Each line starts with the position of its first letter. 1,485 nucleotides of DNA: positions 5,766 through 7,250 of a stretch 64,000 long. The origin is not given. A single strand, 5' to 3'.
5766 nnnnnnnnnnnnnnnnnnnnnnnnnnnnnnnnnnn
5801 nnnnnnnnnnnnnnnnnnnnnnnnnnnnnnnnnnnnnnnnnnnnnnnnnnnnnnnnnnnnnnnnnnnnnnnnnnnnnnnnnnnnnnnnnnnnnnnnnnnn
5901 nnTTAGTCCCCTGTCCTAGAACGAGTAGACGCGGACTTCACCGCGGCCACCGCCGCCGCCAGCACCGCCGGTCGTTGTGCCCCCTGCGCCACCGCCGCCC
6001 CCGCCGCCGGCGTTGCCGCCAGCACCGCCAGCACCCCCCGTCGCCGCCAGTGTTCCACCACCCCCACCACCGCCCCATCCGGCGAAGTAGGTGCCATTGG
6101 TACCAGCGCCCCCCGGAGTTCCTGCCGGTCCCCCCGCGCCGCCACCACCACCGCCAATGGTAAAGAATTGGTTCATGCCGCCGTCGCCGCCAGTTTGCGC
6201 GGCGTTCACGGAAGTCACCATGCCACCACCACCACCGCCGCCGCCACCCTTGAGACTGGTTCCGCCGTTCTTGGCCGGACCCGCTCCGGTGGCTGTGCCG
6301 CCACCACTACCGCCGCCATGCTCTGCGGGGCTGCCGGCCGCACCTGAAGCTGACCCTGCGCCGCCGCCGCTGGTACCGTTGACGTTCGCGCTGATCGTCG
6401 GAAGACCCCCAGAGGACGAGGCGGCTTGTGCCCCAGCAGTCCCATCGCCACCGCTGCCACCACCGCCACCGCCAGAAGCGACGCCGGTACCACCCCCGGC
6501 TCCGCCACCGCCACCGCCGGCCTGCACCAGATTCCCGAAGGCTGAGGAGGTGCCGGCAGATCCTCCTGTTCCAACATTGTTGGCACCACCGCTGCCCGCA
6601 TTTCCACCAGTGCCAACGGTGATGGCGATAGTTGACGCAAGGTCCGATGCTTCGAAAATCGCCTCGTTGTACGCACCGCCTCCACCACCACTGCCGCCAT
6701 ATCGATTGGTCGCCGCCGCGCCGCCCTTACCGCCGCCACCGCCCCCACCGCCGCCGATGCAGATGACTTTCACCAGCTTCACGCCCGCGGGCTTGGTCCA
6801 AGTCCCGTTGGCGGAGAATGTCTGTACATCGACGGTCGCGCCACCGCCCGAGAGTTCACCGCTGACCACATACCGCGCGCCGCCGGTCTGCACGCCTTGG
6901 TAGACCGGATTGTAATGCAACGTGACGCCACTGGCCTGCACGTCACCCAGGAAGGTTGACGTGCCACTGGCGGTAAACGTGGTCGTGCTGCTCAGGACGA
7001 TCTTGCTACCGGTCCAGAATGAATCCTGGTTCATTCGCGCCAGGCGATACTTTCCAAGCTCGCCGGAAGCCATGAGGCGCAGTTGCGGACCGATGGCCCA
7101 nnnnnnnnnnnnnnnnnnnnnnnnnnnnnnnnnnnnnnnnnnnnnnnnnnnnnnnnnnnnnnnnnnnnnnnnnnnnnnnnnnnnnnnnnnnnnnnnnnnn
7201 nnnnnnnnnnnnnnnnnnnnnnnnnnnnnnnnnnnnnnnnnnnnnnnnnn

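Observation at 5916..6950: Polyglycine-rich C-terminal fibre domain encoded by GGC/GCC tracts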

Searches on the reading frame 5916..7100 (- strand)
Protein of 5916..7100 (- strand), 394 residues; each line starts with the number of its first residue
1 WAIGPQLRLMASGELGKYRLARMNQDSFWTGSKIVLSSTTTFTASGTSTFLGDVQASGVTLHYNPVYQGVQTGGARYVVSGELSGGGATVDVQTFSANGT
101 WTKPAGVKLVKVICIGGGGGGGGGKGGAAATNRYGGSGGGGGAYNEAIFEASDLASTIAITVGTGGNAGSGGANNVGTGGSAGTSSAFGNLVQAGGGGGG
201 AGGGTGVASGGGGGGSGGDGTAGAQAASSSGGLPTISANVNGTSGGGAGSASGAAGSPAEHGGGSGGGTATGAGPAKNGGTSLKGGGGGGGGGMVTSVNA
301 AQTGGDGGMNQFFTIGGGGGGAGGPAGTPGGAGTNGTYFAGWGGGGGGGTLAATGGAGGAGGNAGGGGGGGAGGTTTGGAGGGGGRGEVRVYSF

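Call 6: search_protein_families(library=pfam, proteins=[window:5916-7100:-], max_evalue=1)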
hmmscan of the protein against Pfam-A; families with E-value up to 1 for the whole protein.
window:5916-7100:- (394 aa): 1 family
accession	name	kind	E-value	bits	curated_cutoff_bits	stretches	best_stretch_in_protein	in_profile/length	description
PF21722.4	Gly_rich_2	-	4.6e-07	30.5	24.3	1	99-308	6-220/226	Glycine-rich domain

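Call 8: search_protein_families(library=phrogs, proteins=[window:5916-7100:-], max_evalue=0.01)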
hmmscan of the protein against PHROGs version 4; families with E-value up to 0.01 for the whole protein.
window:5916-7100:- (394 aa): 2 families
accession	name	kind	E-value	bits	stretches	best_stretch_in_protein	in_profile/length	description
phrog_863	-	tail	3.9e-16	60.1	1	35-308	367-595/690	tail fiber assembly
phrog_356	-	tail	7.6e-07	28.8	1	59-197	629-768/924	minor tail protein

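Call 10: search_dna_similar(query=window:5916-7100:-, collection=phages, mode=protein, max_rows=30)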
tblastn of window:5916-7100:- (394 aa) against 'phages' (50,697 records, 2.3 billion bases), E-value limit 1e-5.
No match.

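Call 25: search_solved_structures(query=window:5916-6890:-, max_evalue=1)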
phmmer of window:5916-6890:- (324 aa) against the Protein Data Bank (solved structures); distinct sequences matched with E-value up to 1: 5.
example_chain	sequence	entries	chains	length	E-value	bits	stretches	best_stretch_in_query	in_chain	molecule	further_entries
7vqo_A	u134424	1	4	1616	0.0048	19.3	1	33-88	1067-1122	Ams1, Nbr1 and malE fusion protein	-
7tzh_D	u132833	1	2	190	0.26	13.6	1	246-288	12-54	Lymphocyte activation gene 3 protein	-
7tzg_C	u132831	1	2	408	0.67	12.2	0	245-288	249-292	Lymphocyte activation gene 3 protein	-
9bf9_D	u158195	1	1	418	0.69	12.2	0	245-288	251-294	Lymphocyte activation gene 3 protein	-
8so3_D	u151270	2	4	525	0.97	11.7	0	245-288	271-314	Lymphocyte activation gene 3 protein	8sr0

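Call 30: search_protein_representatives(protein=window:5916-6890:-)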
Query: 324 residues. Proteins with E-value up to 0.001 (for the whole library): 7956; up to 1e-10: 1616; up to 1e-30: 68. The best 150 are listed.
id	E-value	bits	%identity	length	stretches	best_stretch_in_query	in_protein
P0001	2.7e-156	536.6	91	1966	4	1-324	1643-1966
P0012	1.5e-44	169.0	56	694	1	19-324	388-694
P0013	2.3e-43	165.1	55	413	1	20-324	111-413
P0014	2.4e-43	165.0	55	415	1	18-323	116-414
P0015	1.1e-42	162.9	57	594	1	3-324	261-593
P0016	1.1e-42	162.9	55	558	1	20-322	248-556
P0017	1.6e-41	159.0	57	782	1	17-324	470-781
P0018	2.4e-41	158.5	56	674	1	13-323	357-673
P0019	3.1e-41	158.1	53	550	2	10-323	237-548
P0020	4.7e-39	150.9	54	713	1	13-324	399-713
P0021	8.4e-39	150.1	54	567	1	11-323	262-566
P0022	1.9e-38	148.9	55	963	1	13-324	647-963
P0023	2.4e-38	148.6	55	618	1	22-323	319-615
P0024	2.5e-38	148.6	54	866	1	13-321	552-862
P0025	3.8e-38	147.9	56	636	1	13-324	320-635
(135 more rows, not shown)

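Call 45: predict_structure(alignment_id=A1)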
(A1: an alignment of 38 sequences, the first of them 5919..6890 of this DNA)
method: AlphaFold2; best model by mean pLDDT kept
length: 324 residues; sequences in the alignment: 38
mean_pLDDT: 92.4   pTM: 0.89
mean pLDDT of the five models: 92.4, 92.3, 91.8, 91.7, 91.0
residues with pLDDT >= 90: 269; 70-90: 36; 50-70: 3; < 50: 16
segments of 3 or more residues with pLDDT < 50: 1-16
pLDDT, mean of each block of 10 residues (from residue 1): 41 54 97 96 99 96 97 98 98 99 98 98 98 92 98 94 88 95 95 95 88 98 94 96 86 85 94 97 97 98 97 98 97
secondary structure, 60 per line:
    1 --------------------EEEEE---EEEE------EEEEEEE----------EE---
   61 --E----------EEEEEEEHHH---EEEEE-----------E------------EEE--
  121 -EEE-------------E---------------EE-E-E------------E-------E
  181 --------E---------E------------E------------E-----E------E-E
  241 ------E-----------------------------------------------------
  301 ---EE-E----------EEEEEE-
elements in order: E21-25 E29-32 E39-45 E74-80 E87-91 E116-118 E122-124 E318-323

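Call 47: fold_search(model_id=the predicted structure, library=pdb)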
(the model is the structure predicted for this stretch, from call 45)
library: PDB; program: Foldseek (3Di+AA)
matches with E <= 10: 25; with E <= 0.001: 3
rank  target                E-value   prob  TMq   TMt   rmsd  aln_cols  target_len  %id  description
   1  9d93_Qa               2.2e-10  1.00  0.52  0.72   6.7       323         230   22  Mycobacteriophage Bxb1 tail tip - Composite map and model (released 2024-09-25)
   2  9d93_Qb               1.3e-09  1.00  0.50  0.68   9.0       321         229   22  Mycobacteriophage Bxb1 tail tip - Composite map and model (released 2024-09-25)
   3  7ypx_A                2.1e-04  1.00  0.38  0.48  10.1       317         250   19  Cyanophage Pam3 fiber (released 2022-11-09)
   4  7yfw_a                1.9e-03  1.00  0.35  0.40   9.7       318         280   21  Cyanophage Pam3 fiber (released 2023-01-18)
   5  7nx3_F                7.8e-03  0.60  0.22  0.24  16.2       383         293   17  Crystal structure of ALK in complex with Fab324 (released 2021-10-27)
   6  9d93_Pa               2.6e-02  0.85  0.21  0.12  10.4       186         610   14  Mycobacteriophage Bxb1 tail tip - Composite map and model (released 2024-09-25)
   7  7nx3_A                2.9e-02  0.38  0.22  0.24  16.3       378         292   16  Crystal structure of ALK in complex with Fab324 (released 2021-10-27)
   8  7mzy_B                3.9e-02  0.20  0.19  0.20  17.0       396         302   15  Anaplastic lymphoma kinase (ALK) extracellular fragment of ligand binding region 673-986 (released 2021-11-24)
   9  9g5i_A                1.0e-01  0.20  0.21  0.21  16.4       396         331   16  Cryo-EM structure of a 2:1 ALK:ALKAL2 complex obtained after re-processing of EMPIAR-10930 data (released 2025-03-12)
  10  7lir_B                1.7e-01  0.35  0.16  0.15   8.8       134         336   15  Structure of the invertebrate ALK GRD (released 2021-11-24)
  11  7ls0_C                2.5e-01  0.13  0.20  0.18  16.8       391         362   15  Structure of the Human ALK GRD bound to AUG (released 2021-11-24)
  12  5e7t_G                3.7e+00  0.05  0.10  0.17  16.1       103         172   13  Structure of the tripod (BppUct-A-L) from the baseplate of bacteriophage Tuc2009 (released 2015-12-30)
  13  6vsb_C                5.3e+00  0.02  0.06  0.02  17.4        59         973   17  Prefusion 2019-nCoV spike glycoprotein with a single receptor-binding domain up (released 2020-02-26)
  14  3mel_C                6.1e+00  0.09  0.08  0.12   7.2        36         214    8  Crystal Structure of Thiamin pyrophosphokinase family protein from Enterococcus faecalis, Northeast Structural Genomic (released 2010-05-05)
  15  9guh                  6.8e+00  0.03  0.07  0.09   6.9        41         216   17  Crystal structure of NtcA from S. elongatus in apo form B (released 2025-03-12)
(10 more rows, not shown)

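Call 48: search_solved_structures(query=A1, max_evalue=1, show_alignments=2)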
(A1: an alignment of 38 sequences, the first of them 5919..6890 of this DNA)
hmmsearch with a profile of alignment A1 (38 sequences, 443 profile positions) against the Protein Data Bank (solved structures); distinct sequences matched with E-value up to 1: 6.
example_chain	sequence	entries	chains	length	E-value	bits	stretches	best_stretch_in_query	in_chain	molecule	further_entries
9d93_Qa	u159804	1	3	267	1.6e-09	41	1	154-277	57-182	Tail wing brush, gp33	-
8usz_A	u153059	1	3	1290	0.062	15.9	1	158-199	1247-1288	Spike glycoprotein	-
9d8j_A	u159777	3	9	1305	0.065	15.9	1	158-199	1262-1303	Spike glycoprotein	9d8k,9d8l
9d8h_A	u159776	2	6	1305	0.065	15.9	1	158-199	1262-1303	Spike glycoprotein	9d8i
7vqo_A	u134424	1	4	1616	0.26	13.9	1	162-193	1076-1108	Ams1, Nbr1 and malE fusion protein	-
8yrs_A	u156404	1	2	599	0.58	12.8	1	113-178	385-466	ATP-dependent DNA helicase Q1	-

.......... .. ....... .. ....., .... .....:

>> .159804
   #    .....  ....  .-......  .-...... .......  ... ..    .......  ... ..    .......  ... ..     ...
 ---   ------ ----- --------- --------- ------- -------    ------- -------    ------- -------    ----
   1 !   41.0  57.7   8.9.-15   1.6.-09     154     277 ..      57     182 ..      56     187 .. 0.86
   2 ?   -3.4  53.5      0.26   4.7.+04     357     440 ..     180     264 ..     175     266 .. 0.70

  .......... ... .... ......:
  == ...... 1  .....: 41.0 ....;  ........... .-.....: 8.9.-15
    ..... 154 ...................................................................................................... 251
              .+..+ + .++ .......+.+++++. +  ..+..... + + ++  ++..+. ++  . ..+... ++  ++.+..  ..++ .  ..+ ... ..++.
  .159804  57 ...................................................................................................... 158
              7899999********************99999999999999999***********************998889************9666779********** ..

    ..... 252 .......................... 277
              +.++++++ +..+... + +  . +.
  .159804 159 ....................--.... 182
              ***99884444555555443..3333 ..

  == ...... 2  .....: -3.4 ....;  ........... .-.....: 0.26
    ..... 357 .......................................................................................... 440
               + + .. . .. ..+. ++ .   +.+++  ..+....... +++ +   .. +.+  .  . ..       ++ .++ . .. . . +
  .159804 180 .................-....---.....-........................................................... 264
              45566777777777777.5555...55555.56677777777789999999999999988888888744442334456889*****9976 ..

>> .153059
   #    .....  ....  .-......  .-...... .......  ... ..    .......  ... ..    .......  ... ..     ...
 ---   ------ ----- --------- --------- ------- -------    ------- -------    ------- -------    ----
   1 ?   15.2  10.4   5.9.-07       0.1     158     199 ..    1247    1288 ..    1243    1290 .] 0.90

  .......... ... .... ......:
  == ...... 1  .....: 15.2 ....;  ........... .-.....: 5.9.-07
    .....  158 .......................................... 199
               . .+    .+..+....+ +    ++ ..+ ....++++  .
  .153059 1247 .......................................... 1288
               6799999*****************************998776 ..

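Call 65: fold_search(model_id=the predicted structure, library=viral)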
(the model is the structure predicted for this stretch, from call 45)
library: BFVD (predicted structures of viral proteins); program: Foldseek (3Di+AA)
matches with E <= 10: 394; with E <= 0.001: 227
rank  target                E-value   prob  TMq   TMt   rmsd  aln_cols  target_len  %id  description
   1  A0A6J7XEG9            1.2e-27  1.00  0.87  0.63   2.6       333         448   46  Uncharacterized protein [uncultured Caudovirales phage]
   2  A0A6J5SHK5            5.9e-20  1.00  0.67  0.35   5.1       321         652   38  Concanavalin A-like lectin/glucanases superfamily [uncultured Caudovirales phage]
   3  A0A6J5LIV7            6.5e-20  1.00  0.67  0.40   4.2       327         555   33  Glycine-rich domain-containing protein [uncultured Caudovirales phage]
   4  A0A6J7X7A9            9.3e-18  1.00  0.72  0.46   4.9       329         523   32  PE-PGRS family protein [uncultured Caudovirales phage]
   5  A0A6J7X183            1.5e-17  1.00  0.63  0.26   7.2       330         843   34  Glycine-rich domain-containing protein [uncultured Caudovirales phage]
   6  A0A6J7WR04            2.3e-16  1.00  0.61  0.39   6.7       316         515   33  Glycine-rich domain-containing protein [uncultured Caudovirales phage]
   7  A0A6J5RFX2            1.5e-15  1.00  0.63  0.29   6.6       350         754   32  Collagen triple helix repeat [uncultured Caudovirales phage]
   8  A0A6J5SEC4            4.7e-15  1.00  0.61  0.62   5.3       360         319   28  Uncharacterized protein [uncultured Caudovirales phage]
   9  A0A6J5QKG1            1.1e-14  1.00  0.72  0.68   5.1       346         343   34  Uncharacterized protein [uncultured Caudovirales phage]
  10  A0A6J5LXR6            1.9e-14  1.00  0.56  0.39   5.7       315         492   31  Uncharacterized protein [uncultured Caudovirales phage]
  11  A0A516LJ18            6.0e-13  1.00  0.46  0.37   5.6       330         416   25  (no name in the UniProt tables at hand)
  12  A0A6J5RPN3            1.5e-12  1.00  0.60  0.46   6.2       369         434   32  Uncharacterized protein [uncultured Caudovirales phage]
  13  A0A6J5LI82            2.2e-12  1.00  0.45  0.51  10.2       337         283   25  Glycine-rich domain-containing protein [uncultured Caudovirales phage]
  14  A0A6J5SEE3            9.0e-12  1.00  0.56  0.61  11.0       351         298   22  Uncharacterized protein [uncultured Caudovirales phage]
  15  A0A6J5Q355            1.3e-11  1.00  0.50  0.20  10.3       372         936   30  Uncharacterized protein [uncultured Caudovirales phage]
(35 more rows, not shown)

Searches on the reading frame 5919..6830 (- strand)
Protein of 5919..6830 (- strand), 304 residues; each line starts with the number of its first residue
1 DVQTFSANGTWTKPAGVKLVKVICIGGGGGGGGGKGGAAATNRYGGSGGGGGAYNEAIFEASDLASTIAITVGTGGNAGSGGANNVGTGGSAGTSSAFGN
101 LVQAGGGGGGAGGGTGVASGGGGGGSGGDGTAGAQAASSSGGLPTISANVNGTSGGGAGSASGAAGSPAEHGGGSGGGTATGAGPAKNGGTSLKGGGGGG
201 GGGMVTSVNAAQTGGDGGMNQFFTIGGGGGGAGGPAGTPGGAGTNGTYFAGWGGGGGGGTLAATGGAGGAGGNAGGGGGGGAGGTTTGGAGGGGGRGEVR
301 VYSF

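Call 54: find_related_loci(query=window:5919-6830:-, collection=genome_contigs, flank=6000)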
Query window:5919-6830:- (304 aa) in genome_contigs; peptide patterns used: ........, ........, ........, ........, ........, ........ (x = any residue, [..] = any of these).
600 stretches matched a pattern, but none encodes a relative of the query by tblastn (E <= 1e-3).
